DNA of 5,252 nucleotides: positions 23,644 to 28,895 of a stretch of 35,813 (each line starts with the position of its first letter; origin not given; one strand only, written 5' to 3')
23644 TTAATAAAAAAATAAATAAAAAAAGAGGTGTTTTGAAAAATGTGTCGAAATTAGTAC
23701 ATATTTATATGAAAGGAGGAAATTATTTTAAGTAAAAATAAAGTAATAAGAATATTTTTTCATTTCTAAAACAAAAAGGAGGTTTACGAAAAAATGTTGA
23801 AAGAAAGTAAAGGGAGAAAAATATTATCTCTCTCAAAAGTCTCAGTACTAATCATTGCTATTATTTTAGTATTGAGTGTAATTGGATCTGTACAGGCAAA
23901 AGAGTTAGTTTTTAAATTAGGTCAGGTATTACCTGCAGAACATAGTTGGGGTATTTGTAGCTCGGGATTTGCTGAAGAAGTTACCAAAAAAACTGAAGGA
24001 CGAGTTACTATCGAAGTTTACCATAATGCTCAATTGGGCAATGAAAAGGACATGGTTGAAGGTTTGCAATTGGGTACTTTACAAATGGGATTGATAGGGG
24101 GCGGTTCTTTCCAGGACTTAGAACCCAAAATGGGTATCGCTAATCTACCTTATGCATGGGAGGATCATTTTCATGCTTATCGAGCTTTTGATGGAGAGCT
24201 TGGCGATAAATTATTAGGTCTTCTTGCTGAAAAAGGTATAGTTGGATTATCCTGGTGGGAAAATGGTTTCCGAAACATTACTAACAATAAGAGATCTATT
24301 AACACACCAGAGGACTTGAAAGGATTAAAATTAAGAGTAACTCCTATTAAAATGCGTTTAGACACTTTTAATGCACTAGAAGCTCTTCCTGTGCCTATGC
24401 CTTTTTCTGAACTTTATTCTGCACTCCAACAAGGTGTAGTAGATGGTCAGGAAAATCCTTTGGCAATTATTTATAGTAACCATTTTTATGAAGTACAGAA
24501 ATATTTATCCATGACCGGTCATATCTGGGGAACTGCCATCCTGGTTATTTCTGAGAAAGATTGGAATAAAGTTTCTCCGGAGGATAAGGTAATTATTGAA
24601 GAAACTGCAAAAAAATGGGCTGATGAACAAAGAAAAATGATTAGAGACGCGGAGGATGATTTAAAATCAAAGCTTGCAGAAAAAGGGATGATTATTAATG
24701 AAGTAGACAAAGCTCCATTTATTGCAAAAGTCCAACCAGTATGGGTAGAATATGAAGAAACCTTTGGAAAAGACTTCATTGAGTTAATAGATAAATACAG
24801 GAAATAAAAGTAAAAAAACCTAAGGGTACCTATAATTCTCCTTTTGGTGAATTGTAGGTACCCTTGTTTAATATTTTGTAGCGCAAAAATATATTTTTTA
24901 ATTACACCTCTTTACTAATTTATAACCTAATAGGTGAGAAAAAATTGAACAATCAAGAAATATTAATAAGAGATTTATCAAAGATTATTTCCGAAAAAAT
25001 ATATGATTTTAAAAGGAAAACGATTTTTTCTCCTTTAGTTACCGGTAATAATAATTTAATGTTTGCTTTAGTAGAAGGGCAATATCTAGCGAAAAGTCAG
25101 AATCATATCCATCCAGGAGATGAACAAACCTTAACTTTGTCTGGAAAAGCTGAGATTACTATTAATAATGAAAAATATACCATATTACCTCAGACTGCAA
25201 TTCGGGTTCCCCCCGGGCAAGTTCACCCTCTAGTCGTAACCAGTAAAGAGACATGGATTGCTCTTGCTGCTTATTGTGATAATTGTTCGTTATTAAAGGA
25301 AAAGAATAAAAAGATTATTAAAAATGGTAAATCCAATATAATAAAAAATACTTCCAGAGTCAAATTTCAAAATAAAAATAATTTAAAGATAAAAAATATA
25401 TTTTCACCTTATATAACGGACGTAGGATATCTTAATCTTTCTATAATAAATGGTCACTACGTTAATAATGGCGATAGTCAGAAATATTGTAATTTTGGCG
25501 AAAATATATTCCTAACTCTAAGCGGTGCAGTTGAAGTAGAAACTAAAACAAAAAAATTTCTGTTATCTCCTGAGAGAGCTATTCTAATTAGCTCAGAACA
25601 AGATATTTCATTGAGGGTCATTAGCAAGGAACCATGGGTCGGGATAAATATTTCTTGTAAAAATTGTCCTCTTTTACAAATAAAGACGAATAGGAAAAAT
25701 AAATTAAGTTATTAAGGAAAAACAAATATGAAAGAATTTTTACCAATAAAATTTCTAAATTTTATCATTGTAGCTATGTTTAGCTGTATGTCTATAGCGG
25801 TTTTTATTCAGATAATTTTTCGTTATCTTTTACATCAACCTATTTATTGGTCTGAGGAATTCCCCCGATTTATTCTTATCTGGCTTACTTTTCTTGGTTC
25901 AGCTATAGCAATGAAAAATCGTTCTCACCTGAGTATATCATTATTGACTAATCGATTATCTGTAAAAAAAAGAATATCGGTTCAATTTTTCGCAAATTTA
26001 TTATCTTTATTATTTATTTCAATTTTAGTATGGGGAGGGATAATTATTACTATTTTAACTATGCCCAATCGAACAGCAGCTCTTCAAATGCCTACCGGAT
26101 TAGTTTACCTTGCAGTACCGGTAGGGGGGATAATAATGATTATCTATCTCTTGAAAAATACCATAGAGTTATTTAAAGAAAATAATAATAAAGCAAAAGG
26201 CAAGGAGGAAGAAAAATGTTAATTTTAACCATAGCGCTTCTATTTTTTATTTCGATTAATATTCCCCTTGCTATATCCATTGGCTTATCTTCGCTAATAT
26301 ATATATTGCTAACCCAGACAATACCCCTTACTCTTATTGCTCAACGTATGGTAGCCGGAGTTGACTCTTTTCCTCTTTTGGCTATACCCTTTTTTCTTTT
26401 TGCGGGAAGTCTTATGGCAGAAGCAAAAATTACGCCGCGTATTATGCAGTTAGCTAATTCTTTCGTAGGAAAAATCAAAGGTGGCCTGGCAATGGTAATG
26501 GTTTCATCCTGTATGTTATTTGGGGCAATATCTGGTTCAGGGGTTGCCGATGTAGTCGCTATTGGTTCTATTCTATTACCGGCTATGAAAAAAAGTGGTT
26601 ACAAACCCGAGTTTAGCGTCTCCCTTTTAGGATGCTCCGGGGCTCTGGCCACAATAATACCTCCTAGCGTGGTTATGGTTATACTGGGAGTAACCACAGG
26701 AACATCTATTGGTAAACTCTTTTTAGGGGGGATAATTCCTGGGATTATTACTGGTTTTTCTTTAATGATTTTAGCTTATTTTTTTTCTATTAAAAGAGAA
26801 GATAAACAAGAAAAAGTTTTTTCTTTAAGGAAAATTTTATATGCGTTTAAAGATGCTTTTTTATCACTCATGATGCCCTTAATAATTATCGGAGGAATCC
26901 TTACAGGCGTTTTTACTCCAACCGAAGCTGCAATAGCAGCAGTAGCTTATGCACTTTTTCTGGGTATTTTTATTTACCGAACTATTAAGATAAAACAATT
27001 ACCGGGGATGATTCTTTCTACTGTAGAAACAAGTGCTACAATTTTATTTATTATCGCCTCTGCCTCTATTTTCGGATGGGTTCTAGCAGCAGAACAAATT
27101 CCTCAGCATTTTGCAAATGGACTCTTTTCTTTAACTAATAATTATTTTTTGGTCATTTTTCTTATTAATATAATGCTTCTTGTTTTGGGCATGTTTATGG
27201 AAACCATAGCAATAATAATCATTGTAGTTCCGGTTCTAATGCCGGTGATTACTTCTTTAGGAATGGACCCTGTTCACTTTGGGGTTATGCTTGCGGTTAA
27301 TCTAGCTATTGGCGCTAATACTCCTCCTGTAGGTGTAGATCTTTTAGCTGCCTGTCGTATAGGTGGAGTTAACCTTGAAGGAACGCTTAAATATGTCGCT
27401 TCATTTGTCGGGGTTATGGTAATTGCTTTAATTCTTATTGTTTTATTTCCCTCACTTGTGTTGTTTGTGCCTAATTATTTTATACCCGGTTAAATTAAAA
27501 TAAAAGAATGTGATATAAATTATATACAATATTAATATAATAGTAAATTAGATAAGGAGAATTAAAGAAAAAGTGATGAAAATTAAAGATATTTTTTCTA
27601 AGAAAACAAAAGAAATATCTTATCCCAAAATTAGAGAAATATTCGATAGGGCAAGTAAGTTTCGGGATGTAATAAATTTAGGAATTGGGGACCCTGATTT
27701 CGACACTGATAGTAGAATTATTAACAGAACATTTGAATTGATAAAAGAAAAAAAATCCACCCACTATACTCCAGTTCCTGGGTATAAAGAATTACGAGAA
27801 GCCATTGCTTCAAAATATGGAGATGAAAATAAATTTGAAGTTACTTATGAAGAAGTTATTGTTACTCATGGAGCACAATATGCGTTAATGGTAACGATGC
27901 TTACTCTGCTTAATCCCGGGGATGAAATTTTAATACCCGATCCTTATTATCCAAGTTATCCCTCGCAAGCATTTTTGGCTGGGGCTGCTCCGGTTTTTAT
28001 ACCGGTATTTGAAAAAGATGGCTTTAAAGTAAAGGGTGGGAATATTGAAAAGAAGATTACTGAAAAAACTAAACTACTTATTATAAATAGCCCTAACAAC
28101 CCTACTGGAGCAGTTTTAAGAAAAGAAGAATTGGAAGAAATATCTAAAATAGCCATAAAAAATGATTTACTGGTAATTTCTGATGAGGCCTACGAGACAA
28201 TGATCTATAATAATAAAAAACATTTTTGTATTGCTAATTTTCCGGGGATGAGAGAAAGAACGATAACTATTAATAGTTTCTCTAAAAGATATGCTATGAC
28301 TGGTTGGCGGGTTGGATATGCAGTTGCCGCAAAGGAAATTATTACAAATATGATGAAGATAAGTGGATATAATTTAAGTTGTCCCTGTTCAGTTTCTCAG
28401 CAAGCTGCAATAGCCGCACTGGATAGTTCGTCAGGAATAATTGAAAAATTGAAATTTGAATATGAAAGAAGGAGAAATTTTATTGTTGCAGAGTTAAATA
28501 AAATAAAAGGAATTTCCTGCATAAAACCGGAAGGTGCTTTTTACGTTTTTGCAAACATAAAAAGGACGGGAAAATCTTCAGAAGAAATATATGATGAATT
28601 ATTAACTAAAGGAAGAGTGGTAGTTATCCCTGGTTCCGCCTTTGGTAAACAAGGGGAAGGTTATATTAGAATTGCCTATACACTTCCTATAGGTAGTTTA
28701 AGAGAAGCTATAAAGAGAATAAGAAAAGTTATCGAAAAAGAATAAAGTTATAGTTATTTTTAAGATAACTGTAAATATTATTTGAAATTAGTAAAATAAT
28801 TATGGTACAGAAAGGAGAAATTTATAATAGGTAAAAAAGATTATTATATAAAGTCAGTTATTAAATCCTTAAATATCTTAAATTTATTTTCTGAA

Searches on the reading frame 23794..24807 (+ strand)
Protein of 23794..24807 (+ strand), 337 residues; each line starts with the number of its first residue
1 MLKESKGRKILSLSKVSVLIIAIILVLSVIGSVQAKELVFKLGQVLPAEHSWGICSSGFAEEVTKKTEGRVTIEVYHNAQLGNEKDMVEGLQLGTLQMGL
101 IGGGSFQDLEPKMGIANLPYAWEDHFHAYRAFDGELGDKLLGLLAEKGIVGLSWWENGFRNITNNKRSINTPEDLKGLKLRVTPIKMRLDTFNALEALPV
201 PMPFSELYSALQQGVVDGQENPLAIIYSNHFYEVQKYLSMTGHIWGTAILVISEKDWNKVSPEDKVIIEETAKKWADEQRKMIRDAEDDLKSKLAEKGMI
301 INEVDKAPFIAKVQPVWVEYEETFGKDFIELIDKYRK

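Call 8: search_protein_families(library=pfam, proteins=[window:23794-24807:+])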
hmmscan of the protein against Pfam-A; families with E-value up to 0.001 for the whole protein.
window:23794-24807:+ (337 aa): 1 family
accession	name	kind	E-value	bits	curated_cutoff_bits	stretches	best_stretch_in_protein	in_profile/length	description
PF03480.18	DctP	-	1.3e-91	307.3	23.4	1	43-322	2-285/286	Bacterial extracellular solute-binding protein, family 7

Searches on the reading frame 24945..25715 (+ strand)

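Call 8: search_protein_families(library=pfam, proteins=[window:24945-25715:+])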
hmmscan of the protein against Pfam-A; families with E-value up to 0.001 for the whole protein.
window:24945-25715:+ (256 aa): 3 families
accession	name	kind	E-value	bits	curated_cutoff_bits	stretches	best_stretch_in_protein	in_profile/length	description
PF07883.17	Cupin_2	-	7.3e-10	38.9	27.2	1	50-106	10-66/70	Cupin domain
PF02311.25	AraC_binding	-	1.6e-05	25.1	21.1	0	52-104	17-69/135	AraC-like ligand binding domain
PF01050.24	MannoseP_isomer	-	0.00067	20.3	23.6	0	51-97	43-88/116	Mannose-6-phosphate isomerase C-terminal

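Call 77: search_protein_families(library=ncbifam, proteins=[window:24945-25715:+], max_evalue=0.00001)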
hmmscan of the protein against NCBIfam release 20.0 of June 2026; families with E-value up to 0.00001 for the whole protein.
window:24945-25715:+ (256 aa): 0 families

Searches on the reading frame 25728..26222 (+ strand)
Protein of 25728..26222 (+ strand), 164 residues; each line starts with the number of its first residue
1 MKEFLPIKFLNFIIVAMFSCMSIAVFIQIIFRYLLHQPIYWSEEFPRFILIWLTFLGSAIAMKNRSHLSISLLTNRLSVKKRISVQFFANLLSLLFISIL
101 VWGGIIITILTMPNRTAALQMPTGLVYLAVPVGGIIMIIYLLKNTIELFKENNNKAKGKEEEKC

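Call 8: search_protein_families(library=pfam, proteins=[window:25728-26222:+])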
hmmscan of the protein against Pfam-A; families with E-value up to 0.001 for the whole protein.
window:25728-26222:+ (164 aa): 1 family
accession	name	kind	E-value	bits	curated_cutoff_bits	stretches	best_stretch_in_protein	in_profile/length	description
PF04290.18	DctQ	-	1.1e-34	119.7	28.3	1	21-150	1-131/132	Tripartite ATP-independent periplasmic transporters, DctQ component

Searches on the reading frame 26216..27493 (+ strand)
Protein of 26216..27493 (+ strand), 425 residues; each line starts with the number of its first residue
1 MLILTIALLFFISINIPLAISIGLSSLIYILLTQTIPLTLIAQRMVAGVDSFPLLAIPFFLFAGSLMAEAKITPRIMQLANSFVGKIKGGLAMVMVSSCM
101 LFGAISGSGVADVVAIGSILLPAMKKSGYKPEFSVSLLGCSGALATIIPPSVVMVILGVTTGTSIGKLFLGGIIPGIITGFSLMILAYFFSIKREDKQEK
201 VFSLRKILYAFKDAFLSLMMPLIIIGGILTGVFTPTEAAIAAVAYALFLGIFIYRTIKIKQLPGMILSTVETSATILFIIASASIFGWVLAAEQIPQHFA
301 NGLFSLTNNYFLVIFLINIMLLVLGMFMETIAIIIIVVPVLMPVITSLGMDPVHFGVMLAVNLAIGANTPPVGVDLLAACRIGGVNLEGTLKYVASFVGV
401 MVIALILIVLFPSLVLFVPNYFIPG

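Call 8: search_protein_families(library=pfam, proteins=[window:26216-27493:+])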
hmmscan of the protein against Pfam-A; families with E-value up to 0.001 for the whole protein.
window:26216-27493:+ (425 aa): 1 family
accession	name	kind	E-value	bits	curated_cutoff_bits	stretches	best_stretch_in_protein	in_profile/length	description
PF06808.19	DctM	-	9.2e-121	404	23.8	1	6-413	2-412/413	Tripartite ATP-independent periplasmic transporter, DctM component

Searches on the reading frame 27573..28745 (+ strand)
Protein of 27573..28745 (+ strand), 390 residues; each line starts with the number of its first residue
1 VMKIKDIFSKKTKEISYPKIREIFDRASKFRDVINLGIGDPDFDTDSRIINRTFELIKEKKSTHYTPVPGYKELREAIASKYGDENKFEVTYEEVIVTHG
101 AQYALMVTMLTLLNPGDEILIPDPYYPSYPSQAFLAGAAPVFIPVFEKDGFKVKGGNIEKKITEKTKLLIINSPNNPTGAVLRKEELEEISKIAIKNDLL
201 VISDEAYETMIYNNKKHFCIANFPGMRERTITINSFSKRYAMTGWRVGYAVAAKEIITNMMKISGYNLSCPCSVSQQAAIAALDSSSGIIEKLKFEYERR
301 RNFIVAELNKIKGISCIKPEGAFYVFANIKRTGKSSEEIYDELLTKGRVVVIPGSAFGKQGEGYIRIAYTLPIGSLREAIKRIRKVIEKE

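Call 8: search_protein_families(library=pfam, proteins=[window:27573-28745:+])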
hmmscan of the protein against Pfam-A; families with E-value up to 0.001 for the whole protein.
window:27573-28745:+ (390 aa): 4 families
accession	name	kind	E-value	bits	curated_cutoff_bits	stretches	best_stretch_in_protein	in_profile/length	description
PF00155.27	Aminotran_1_2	-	4.6e-79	266.7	19.7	1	32-383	2-361/361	Aminotransferase class I and II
PF01041.23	DegT_DnrJ_EryC1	-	1.6e-07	31.3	19.8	1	95-206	42-147/360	DegT/DnrJ/EryC1/StrS aminotransferase family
PF01053.26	Cys_Met_Meta_PP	-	6e-07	28.8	27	1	96-210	71-179/381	Cys/Met metabolism PLP-dependent enzyme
PF00266.25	Aminotran_5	-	7.5e-06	25.6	21.5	1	90-206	58-177/371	Aminotransferase class-V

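Call 64: search_protein_families(library=ncbifam, proteins=[window:27573-28745:+], max_evalue=1e-10)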
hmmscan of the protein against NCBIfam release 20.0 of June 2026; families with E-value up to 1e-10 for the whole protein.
window:27573-28745:+ (390 aa): 70 families (the best 25 are shown)
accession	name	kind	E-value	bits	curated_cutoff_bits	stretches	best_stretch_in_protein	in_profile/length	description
NF004975.0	PRK06348.1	equivalog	2.3e-116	389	549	1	7-386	5-382/384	pyridoxal phosphate-dependent aminotransferase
NF005816.0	PRK07682.1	equivalog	3.8e-110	368.2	620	1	8-389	6-385/390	aminotransferase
NF041364.1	GntC_guanitoxin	equivalog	1.6e-107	359.5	415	1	34-385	1-355/356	guanitoxin biosynthesis PLP-dependent (S)-gamma-hydroxy-L-arginine cyclodehydratase GntC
NF006229.0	PRK08361.1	equivalog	2.6e-105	352.7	624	1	5-389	7-390/391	aspartate aminotransferase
NF005817.0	PRK07683.1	equivalog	6.7e-105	350.9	575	1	7-389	4-383/387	aminotransferase A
NF041091.1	asp_aminotase_Arch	equivalog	4.4e-104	348.3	550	1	4-387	4-375/376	aspartate aminotransferase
NF006756.0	PRK09276.1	subfamily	7.5e-89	298.3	507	1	27-386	27-385/387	LL-diaminopimelate aminotransferase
NF005588.0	PRK07309.1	equivalog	1.7e-88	297.2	576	1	2-389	1-388/391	pyridoxal phosphate-dependent aminotransferase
TIGR03540.1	DapC_direct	equivalog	7.7e-86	288.4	593.25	1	27-385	25-382/383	LL-diaminopimelate aminotransferase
NF004769.0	PRK06107.1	equivalog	1.3e-84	284.3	617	1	29-388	31-399/402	aspartate transaminase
NF004770.0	PRK06108.1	subfamily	8.8e-84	281.6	422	1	6-389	11-394/396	pyridoxal phosphate-dependent aminotransferase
NF005977.0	PRK08068.1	subfamily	2.1e-81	274.1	494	1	25-386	26-386/391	transaminase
NF005855.0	PRK07777.1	equivalog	8e-80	269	553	1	31-388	28-389/391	pyridoxal phosphate-dependent aminotransferase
NF006230.0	PRK08363.1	equivalog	2.4e-79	267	534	1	9-389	5-394/398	alanine aminotransferase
NF005744.0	PRK07568.1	subfamily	6.1e-79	265.6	389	1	8-388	3-391/398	pyridoxal phosphate-dependent aminotransferase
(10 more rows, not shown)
